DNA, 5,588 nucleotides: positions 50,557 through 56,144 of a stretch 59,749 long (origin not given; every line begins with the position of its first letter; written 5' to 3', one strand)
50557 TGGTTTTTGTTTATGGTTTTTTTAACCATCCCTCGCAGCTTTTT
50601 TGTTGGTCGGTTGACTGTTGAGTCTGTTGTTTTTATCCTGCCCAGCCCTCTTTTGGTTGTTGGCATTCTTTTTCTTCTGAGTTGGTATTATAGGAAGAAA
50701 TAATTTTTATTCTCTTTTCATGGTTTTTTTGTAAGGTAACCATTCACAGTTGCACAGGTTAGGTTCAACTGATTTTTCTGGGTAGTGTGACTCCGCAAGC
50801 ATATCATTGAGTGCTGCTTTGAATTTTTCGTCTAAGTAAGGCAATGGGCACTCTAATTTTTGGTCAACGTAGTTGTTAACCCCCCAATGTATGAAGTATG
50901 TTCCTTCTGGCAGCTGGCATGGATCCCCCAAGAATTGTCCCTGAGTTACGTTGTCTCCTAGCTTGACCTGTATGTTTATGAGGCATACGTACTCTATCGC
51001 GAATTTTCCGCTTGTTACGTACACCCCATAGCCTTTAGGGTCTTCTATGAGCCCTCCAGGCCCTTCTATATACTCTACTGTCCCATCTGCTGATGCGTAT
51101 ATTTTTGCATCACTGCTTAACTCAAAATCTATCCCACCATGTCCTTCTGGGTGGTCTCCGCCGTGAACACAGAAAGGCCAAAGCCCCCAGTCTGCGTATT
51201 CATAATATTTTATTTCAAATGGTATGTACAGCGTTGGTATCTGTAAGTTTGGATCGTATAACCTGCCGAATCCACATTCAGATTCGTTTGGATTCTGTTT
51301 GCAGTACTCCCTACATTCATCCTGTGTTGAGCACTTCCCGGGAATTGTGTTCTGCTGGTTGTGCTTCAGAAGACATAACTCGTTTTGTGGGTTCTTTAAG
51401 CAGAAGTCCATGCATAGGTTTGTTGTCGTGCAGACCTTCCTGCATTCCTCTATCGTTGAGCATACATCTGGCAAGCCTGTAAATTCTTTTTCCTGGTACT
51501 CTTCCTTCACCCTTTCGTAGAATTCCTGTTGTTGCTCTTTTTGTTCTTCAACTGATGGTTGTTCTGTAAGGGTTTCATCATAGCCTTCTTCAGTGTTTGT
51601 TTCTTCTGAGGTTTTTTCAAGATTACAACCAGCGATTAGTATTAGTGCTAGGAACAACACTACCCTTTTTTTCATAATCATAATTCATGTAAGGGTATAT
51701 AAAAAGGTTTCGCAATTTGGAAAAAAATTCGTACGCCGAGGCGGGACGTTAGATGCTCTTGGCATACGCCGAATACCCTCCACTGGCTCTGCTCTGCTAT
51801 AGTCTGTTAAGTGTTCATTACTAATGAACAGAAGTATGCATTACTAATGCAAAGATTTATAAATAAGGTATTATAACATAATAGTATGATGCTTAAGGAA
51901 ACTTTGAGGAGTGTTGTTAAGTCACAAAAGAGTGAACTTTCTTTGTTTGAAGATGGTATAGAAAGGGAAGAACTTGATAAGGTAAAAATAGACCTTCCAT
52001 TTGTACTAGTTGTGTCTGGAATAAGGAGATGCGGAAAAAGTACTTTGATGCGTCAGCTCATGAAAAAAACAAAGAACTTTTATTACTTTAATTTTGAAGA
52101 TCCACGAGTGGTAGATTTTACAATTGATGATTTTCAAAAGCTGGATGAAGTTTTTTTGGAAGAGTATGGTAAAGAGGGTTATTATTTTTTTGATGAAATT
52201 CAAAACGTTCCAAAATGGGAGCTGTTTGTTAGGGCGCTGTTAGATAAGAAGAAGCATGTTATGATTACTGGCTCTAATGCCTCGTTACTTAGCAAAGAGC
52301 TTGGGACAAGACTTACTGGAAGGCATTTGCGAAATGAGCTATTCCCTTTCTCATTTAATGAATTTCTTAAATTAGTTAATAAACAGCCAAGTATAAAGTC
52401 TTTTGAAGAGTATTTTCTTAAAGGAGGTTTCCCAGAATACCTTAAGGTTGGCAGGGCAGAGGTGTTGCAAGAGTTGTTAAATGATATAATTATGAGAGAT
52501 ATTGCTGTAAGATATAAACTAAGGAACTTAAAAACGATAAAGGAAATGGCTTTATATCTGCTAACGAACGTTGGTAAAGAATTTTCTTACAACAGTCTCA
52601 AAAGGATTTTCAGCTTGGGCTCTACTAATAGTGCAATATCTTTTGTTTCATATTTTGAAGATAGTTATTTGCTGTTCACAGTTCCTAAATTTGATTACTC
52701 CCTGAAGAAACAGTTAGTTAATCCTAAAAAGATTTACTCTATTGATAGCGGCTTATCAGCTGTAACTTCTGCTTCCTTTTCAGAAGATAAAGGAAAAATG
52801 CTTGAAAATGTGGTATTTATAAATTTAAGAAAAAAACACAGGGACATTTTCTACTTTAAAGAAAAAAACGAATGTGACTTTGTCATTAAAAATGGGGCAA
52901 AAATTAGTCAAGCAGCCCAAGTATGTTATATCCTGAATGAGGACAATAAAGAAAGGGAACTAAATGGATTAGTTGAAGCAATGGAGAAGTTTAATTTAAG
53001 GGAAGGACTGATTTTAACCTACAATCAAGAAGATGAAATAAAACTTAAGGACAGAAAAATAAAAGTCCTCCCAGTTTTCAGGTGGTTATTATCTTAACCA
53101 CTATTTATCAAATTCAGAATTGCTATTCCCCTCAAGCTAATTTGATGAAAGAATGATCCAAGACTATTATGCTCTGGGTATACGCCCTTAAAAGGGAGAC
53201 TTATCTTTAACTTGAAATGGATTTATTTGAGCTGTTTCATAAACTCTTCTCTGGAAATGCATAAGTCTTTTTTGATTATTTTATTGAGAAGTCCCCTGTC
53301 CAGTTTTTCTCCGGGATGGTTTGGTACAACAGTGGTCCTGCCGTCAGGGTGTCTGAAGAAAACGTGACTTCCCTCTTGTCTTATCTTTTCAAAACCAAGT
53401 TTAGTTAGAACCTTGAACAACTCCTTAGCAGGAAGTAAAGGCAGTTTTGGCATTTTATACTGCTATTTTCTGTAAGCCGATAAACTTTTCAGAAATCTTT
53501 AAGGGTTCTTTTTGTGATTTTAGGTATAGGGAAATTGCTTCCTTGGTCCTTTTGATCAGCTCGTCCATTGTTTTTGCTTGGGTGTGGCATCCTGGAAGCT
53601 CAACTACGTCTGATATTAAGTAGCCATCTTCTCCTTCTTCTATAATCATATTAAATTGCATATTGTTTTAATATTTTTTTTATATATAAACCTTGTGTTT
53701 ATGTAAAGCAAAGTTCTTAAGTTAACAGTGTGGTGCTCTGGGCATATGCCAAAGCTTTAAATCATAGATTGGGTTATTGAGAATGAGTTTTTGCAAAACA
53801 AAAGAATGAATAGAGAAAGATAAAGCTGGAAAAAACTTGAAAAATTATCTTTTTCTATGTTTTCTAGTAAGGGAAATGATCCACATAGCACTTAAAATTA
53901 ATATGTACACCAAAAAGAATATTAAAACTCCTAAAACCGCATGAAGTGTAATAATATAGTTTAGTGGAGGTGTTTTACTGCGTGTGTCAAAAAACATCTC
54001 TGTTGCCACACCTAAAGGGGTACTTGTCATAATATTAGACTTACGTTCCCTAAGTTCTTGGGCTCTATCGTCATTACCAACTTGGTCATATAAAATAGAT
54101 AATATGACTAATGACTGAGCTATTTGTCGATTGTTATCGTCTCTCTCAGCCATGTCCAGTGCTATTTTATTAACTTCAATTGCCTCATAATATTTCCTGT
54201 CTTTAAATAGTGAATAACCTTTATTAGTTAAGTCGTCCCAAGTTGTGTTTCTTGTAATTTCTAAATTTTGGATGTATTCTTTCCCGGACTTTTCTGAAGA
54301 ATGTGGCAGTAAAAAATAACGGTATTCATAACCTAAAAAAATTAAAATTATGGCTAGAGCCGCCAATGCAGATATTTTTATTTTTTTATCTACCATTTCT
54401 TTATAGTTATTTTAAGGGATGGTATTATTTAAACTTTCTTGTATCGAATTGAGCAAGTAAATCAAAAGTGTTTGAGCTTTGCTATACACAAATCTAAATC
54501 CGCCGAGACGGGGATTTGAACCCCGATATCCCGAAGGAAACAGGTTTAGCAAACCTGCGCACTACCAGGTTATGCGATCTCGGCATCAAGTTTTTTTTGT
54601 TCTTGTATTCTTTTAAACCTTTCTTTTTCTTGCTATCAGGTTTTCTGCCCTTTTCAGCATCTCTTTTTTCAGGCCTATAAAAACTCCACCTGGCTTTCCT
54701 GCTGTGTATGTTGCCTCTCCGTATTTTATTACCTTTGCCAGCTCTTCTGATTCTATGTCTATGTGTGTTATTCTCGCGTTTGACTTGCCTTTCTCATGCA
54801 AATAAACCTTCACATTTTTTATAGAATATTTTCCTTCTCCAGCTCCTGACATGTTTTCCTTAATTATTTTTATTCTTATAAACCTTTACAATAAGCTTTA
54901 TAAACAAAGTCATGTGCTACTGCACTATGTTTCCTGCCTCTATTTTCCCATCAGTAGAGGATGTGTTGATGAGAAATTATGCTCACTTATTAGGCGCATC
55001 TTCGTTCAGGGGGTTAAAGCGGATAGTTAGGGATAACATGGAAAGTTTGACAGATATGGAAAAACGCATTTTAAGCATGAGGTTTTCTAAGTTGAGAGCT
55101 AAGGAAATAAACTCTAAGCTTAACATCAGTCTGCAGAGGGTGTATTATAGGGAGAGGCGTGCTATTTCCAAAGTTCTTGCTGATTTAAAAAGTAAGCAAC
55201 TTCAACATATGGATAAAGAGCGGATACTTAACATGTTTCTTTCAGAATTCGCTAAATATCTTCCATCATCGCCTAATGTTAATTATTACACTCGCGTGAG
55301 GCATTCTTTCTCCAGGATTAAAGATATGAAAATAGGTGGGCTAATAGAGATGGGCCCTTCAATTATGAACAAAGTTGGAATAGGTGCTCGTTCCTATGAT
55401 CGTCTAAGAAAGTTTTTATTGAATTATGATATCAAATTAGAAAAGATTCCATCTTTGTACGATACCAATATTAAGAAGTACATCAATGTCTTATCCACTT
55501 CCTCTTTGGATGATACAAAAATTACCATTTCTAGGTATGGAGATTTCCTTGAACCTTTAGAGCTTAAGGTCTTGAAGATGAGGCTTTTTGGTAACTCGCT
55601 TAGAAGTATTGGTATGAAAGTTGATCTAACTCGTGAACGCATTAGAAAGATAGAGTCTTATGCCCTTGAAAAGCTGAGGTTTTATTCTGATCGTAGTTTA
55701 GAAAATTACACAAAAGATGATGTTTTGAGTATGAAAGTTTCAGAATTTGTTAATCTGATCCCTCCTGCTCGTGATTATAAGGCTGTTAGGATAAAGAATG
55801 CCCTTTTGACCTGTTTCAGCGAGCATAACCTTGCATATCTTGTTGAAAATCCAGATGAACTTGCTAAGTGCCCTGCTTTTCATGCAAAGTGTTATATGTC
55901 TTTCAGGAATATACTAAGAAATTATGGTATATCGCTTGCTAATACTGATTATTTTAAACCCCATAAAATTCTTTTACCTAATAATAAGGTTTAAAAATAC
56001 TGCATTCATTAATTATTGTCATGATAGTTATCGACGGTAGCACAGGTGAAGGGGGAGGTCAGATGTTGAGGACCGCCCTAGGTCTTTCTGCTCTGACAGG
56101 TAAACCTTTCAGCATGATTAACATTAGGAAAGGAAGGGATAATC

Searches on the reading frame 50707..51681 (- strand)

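Call 50: search_protein_families(library=pfam, proteins=[window:50707-51681:-], max_evalue=0.00001)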
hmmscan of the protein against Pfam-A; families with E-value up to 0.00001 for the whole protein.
window:50707-51681:- (324 aa): 1 family
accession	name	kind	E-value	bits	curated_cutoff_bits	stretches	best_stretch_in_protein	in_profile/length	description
PF01551.29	Peptidase_M23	-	2.1e-08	34.7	28.7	1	180-253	2-71/96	Peptidase family M23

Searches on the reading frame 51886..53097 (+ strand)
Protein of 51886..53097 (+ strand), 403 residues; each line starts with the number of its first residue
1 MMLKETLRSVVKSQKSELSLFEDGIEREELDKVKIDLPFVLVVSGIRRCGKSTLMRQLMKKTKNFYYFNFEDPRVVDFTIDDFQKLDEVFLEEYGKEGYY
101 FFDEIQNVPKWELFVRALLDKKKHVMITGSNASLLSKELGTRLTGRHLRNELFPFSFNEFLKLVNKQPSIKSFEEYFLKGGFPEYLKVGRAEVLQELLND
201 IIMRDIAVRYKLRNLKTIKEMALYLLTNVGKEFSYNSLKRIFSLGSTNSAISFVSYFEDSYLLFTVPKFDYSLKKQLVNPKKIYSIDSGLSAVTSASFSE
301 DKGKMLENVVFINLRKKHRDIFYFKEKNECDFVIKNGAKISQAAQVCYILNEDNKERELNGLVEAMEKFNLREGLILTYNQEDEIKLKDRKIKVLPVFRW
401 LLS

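Call 50: search_protein_families(library=pfam, proteins=[window:51886-53097:+], max_evalue=0.00001)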
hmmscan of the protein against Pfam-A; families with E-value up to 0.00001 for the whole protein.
window:51886-53097:+ (403 aa): 2 families
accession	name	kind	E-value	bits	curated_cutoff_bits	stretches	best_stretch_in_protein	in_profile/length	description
PF13173.12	AAA_14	-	2.9e-38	131.2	27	1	40-161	4-129/129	AAA domain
PF13635.12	DUF4143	-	3.9e-21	75.9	28.1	1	204-339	2-151/160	Domain of unknown function (DUF4143)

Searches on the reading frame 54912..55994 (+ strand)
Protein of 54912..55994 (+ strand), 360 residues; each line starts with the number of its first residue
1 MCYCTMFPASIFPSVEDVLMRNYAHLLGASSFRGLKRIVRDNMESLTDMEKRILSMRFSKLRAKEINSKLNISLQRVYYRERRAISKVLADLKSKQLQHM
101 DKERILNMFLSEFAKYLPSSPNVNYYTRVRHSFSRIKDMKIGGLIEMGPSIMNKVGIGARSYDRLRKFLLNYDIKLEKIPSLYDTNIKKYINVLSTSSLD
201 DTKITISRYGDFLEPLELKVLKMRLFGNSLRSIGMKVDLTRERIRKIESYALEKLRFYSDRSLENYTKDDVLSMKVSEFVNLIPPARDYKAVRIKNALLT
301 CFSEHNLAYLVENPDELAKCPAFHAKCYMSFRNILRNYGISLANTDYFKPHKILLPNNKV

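Call 11: search_protein_families(library=pfam, proteins=[window:54912-55994:+])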
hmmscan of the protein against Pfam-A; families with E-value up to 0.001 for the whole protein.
window:54912-55994:+ (360 aa): 1 family
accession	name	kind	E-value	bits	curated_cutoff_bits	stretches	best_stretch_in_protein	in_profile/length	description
PF04545.22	Sigma70_r4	-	5.6e-14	51.8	24.1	2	213-256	5-49/50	Sigma-70, region 4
